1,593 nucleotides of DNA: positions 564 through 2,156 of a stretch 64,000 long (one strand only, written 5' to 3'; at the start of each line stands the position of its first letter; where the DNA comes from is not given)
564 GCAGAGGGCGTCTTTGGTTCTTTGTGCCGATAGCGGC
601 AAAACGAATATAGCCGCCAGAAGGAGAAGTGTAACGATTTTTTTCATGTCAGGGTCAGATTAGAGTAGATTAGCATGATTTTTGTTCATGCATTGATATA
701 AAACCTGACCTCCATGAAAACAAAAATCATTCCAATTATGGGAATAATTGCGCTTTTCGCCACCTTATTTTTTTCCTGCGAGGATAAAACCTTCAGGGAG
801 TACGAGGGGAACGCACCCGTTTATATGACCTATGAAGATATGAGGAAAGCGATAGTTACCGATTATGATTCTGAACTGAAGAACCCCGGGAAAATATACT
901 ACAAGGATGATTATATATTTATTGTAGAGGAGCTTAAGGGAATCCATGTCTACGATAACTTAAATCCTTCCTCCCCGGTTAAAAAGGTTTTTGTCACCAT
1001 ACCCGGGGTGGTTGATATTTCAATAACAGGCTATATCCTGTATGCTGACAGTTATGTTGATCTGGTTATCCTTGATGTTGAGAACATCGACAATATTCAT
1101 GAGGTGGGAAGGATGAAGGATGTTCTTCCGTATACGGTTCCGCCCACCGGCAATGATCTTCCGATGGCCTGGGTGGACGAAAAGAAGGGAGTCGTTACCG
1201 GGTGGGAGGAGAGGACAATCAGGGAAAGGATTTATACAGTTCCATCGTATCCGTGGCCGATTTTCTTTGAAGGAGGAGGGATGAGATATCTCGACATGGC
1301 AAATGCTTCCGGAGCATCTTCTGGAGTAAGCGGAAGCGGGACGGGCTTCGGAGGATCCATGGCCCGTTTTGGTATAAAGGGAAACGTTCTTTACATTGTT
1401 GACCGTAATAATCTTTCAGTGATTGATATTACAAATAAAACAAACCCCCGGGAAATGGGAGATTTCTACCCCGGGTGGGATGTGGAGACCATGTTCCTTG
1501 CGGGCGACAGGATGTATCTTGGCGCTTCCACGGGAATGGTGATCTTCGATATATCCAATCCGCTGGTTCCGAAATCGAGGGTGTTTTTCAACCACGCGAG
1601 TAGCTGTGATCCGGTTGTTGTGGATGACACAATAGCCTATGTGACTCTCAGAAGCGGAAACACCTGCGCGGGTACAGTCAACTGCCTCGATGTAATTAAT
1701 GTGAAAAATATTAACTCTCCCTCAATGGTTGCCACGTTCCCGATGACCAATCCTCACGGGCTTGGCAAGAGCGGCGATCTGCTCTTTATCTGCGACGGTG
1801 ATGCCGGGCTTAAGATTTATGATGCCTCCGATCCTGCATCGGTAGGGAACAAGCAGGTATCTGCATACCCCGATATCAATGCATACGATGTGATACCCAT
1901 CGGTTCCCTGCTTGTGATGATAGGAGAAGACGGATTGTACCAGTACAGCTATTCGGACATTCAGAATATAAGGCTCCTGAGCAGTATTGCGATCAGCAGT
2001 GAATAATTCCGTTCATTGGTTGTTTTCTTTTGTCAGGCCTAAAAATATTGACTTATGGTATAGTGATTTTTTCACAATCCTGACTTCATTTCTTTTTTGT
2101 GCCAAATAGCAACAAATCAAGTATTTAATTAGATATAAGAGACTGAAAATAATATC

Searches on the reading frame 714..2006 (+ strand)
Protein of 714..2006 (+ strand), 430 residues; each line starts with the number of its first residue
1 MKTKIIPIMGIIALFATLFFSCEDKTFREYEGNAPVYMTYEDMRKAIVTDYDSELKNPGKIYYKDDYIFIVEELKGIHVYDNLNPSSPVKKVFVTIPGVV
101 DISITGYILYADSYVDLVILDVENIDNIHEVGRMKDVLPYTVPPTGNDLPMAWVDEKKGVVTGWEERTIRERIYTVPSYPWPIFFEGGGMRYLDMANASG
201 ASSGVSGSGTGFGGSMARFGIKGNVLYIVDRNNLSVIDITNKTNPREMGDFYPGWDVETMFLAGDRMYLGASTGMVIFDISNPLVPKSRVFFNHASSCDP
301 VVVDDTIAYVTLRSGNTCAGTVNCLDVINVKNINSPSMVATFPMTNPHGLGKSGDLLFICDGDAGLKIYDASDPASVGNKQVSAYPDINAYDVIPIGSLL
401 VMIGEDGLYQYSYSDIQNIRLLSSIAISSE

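Call 33: search_protein_families(library=pfam, proteins=[window:714-2006:+], max_evalue=0.00001)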
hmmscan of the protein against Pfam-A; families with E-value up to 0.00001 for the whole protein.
window:714-2006:+ (430 aa): 1 family
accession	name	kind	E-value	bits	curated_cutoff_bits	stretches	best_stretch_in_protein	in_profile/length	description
PF08309.17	LVIVD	-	2e-13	49.8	20.2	1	220-250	8-39/42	LVIVD repeat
